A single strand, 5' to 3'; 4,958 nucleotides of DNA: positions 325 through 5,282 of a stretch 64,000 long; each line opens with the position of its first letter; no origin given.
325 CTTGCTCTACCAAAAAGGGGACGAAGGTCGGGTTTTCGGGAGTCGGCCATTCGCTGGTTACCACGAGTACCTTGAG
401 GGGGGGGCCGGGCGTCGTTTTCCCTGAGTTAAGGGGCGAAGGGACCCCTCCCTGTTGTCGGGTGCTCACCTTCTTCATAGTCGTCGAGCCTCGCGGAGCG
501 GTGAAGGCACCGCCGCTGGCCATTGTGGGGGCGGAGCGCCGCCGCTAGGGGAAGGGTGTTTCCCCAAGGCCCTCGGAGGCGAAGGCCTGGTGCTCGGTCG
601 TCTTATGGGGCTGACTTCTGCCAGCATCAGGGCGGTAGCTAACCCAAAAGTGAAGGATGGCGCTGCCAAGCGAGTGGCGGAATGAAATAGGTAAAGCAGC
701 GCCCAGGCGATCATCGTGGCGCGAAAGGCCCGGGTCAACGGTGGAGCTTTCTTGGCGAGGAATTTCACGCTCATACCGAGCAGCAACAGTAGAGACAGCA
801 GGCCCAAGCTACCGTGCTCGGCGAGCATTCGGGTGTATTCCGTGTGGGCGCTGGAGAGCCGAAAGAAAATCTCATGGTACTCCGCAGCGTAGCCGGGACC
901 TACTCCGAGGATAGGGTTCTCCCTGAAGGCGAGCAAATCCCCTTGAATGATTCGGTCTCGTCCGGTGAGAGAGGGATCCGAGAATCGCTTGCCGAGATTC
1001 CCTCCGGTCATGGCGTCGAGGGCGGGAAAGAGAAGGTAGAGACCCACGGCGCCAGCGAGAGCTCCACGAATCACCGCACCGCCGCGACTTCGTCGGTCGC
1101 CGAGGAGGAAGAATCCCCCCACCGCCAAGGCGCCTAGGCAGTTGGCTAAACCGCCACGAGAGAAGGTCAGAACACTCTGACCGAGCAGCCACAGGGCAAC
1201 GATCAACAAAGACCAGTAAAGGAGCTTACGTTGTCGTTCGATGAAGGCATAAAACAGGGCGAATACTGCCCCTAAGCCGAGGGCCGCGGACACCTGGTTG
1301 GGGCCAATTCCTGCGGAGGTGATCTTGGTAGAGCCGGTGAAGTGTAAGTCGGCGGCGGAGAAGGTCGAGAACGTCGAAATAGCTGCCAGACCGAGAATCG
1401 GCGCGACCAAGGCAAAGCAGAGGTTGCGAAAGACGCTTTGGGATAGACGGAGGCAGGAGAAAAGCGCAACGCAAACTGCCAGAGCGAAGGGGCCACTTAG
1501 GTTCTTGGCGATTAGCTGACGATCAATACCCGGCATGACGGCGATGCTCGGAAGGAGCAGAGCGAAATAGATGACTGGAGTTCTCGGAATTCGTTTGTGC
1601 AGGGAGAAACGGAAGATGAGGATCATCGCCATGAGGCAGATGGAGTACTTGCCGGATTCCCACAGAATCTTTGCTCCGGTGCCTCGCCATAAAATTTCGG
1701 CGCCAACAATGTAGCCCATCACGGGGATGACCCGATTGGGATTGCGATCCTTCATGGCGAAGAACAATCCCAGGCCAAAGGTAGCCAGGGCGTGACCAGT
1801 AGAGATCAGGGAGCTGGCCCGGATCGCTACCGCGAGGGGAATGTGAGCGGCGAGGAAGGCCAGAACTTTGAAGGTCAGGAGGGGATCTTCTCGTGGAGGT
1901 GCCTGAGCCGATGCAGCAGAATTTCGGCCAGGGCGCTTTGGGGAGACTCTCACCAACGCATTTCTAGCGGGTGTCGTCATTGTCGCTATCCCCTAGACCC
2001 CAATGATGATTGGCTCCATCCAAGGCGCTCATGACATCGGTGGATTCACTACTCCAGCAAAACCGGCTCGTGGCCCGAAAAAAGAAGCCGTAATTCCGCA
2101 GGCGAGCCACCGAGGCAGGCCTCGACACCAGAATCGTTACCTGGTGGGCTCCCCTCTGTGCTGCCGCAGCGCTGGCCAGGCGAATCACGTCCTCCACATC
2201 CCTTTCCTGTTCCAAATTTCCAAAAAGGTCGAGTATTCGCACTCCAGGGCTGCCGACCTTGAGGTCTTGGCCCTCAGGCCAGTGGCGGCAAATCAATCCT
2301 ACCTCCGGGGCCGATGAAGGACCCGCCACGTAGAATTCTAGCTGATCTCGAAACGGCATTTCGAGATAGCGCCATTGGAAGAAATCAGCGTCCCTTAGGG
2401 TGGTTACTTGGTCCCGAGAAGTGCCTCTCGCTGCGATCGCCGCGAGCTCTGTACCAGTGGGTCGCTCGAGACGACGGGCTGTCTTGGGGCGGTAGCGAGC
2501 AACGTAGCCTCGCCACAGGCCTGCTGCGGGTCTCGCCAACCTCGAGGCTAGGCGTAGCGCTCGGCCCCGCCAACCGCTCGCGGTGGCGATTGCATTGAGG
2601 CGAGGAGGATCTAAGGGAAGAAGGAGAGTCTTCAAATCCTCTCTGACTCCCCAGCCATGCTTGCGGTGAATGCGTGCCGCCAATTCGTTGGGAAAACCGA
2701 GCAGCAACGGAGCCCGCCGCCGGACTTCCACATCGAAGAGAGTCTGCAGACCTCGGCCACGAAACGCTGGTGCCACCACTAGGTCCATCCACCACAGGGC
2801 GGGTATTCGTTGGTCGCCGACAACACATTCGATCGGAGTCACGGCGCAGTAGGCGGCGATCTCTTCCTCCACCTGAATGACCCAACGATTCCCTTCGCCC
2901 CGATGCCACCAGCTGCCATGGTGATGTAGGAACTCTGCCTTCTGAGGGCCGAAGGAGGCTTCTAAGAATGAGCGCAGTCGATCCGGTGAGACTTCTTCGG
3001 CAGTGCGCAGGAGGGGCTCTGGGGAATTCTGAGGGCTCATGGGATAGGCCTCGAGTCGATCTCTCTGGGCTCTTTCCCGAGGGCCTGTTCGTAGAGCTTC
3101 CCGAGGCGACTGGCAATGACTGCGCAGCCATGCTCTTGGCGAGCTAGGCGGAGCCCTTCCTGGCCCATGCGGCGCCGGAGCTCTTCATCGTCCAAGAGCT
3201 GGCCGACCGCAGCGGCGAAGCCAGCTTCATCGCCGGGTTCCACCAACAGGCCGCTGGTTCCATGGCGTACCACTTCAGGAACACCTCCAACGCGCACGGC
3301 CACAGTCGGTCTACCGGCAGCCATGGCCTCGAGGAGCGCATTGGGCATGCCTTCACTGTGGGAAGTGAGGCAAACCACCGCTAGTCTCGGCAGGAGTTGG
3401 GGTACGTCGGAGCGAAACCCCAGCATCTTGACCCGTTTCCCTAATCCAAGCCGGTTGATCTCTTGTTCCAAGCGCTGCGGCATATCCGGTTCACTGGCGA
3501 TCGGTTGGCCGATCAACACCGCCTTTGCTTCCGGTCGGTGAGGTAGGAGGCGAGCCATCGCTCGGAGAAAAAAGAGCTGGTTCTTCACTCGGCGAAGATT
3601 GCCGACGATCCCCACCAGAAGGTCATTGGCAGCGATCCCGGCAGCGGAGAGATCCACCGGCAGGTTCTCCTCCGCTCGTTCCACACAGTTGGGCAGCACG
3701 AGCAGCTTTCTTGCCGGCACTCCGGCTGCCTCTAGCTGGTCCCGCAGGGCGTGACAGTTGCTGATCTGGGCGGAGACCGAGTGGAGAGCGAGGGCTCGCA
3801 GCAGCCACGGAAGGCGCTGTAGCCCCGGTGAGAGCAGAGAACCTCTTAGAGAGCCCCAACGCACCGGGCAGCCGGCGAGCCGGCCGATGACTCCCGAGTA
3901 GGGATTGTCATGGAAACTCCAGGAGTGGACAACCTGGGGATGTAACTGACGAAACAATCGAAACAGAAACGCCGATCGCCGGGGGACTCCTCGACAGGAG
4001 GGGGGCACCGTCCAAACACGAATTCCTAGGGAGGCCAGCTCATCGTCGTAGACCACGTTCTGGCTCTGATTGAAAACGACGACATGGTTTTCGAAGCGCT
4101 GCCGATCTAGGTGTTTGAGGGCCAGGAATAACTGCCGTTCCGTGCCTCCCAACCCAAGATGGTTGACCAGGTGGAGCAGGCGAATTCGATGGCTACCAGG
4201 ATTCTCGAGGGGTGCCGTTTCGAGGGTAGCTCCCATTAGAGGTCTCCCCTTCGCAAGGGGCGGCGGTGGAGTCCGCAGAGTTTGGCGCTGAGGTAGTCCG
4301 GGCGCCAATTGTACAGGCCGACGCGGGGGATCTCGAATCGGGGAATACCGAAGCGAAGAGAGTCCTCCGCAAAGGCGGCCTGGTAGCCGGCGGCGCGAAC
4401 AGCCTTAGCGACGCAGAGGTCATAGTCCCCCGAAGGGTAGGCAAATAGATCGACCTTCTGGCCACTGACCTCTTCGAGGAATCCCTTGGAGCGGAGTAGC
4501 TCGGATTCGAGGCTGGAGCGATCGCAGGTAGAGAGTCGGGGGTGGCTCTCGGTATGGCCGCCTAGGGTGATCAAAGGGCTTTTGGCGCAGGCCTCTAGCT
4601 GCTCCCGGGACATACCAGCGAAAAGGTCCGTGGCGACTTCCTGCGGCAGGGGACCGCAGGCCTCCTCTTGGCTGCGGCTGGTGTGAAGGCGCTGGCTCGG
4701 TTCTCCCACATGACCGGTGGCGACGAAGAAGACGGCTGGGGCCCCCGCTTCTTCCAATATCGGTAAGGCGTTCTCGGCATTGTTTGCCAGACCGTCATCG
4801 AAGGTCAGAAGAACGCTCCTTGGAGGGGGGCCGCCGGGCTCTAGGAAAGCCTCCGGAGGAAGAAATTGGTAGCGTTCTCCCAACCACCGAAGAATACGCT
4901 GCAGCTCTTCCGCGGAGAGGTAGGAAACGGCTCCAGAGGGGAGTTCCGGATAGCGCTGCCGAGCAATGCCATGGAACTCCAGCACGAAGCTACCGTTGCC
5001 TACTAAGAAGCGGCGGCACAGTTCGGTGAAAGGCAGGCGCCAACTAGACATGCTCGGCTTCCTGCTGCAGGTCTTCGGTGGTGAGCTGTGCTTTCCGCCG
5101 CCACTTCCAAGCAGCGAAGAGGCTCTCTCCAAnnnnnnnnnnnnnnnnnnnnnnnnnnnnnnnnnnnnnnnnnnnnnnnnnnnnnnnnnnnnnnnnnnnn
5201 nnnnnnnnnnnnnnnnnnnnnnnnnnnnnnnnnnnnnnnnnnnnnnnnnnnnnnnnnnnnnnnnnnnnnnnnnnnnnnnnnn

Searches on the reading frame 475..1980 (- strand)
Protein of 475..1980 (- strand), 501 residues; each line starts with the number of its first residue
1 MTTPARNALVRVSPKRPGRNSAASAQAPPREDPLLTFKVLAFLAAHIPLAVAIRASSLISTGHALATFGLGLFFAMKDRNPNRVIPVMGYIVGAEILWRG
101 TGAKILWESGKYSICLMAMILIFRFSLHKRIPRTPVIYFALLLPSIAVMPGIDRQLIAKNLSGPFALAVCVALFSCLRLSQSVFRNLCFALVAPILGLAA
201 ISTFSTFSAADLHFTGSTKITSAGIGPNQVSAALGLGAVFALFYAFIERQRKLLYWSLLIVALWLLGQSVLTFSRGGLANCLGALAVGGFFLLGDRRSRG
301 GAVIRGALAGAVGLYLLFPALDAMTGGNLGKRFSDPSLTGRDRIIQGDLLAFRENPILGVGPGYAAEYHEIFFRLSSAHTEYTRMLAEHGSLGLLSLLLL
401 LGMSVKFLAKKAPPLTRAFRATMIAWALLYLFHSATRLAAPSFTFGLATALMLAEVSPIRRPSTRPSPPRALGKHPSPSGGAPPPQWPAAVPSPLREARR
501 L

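Call 5: search_protein_families(library=pfam, proteins=[window:475-1980:-], max_evalue=0.0001)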
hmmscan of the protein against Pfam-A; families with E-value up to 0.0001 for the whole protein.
window:475-1980:- (501 aa): 1 family
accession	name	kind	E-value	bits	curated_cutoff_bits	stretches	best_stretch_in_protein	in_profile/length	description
PF04932.20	Wzy_C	-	1.1e-09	38.7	31.7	1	261-397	2-148/149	O-Antigen ligase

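Call 84: find_encoding_contigs(protein=window:475-1980:-, flank=10000, max_places=1)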
Protein window:475-1980:- (501 aa): 3 contigs read that carry it; 1 place shown.
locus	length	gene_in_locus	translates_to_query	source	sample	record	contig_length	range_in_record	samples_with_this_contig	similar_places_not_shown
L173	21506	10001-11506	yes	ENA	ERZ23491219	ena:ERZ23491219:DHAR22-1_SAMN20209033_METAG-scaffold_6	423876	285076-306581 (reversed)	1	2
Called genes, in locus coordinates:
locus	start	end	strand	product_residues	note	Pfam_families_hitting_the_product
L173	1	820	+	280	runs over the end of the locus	PF05050:Methyltransf_21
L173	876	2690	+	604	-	PF13649:Methyltransf_25 (weak)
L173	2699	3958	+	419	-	PF13579:Glyco_trans_4_4 (weak), PF13692:Glyco_trans_1_4, PF00534:Glycos_transf_1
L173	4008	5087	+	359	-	-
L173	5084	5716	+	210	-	PF13578:Methyltransf_24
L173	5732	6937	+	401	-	PF20706:GT4-conflict, PF00534:Glycos_transf_1, PF13692:Glyco_trans_1_4, PF13524:Glyco_trans_1_2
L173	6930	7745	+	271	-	PF01522:Polysacc_deac_1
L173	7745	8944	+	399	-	PF13439:Glyco_transf_4, PF13579:Glyco_trans_4_4, PF00534:Glycos_transf_1, PF13692:Glyco_trans_1_4, PF13524:Glyco_trans_1_2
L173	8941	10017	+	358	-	-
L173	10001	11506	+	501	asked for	PF04932:Wzy_C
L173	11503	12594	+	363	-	PF13439:Glyco_transf_4, PF13579:Glyco_trans_4_4, PF00534:Glycos_transf_1, PF13692:Glyco_trans_1_4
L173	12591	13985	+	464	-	PF00501:AMP-binding, PF27533:CapK_C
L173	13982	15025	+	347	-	PF13506:Glyco_transf_21 (faint), PF00535:Glycos_transf_2, PF13641:Glyco_tranf_2_3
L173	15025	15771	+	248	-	PF08241:Methyltransf_11, PF13649:Methyltransf_25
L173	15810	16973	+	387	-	PF14907:NTP_transf_5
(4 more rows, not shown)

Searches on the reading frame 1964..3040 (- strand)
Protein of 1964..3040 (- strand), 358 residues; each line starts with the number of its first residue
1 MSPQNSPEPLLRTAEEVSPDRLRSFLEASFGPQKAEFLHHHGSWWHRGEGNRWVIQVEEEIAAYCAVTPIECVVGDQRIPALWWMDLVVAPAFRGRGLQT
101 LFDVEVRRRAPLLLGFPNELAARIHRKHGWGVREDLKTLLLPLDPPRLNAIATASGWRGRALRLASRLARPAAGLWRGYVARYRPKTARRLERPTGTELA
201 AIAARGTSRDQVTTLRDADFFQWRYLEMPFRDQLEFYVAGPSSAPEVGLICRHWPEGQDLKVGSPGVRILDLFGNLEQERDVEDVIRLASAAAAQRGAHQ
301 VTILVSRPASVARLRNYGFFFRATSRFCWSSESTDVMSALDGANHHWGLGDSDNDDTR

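Call 5: search_protein_families(library=pfam, proteins=[window:1964-3040:-], max_evalue=0.0001)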
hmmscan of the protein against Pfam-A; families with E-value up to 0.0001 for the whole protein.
window:1964-3040:- (358 aa): 1 family
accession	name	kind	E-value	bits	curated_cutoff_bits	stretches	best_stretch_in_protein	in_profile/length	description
PF13527.13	Acetyltransf_9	-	8.6e-05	23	25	0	12-132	3-126/127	Acetyltransferase (GNAT) domain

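Call 83: search_protein_families(library=pfam, proteins=[window:1964-3040:-], max_evalue=1)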
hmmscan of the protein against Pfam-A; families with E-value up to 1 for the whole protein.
window:1964-3040:- (358 aa): 3 families
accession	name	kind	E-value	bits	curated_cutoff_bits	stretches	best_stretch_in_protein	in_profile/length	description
PF13527.13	Acetyltransf_9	-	8.6e-05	23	25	1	12-132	3-126/127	Acetyltransferase (GNAT) domain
PF00583.31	Acetyltransf_1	-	0.00024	21.8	20.7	1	31-98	14-76/116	Acetyltransferase (GNAT) family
PF13508.13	Acetyltransf_7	-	0.0053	17.5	27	1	53-98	6-45/84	Acetyltransferase (GNAT) domain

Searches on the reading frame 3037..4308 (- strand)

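Call 5: search_protein_families(library=pfam, proteins=[window:3037-4308:-], max_evalue=0.0001)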
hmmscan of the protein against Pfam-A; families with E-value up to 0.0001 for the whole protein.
window:3037-4308:- (423 aa): 5 families
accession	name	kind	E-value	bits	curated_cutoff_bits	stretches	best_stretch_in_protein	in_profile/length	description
PF00534.26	Glycos_transf_1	-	1.3e-37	129.4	26.4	1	224-385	10-169/172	Glycosyl transferases group 1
PF13692.12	Glyco_trans_1_4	-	5e-37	127.7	27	1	232-374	4-142/142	Glycosyl transferases group 1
PF13439.12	Glyco_transf_4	-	1.5e-15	58.1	28.5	1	54-210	2-167/170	Glycosyltransferase Family 4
PF13579.12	Glyco_trans_4_4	-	8.5e-12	46.1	29.7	1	54-208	1-158/158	Glycosyl transferase 4-like domain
PF13524.12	Glyco_trans_1_2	-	4.6e-08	33.6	25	1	247-400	5-140/144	Glycosyl transferase-like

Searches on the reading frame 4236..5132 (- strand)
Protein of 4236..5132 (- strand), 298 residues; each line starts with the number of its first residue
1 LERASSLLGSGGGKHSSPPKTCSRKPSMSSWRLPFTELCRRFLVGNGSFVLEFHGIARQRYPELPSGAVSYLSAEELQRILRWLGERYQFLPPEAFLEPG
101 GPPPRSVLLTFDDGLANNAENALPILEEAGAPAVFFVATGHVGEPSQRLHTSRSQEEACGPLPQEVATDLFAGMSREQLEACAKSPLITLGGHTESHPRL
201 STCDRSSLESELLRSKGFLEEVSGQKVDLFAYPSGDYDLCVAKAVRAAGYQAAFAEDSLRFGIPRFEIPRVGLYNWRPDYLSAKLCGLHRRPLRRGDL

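Call 5: search_protein_families(library=pfam, proteins=[window:4236-5132:-], max_evalue=0.0001)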
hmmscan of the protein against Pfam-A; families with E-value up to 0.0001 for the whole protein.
window:4236-5132:- (298 aa): 1 family
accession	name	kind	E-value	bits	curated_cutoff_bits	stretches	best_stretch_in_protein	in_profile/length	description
PF01522.26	Polysacc_deac_1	-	3.9e-26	91.9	23.1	1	102-252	4-123/124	Polysaccharide deacetylase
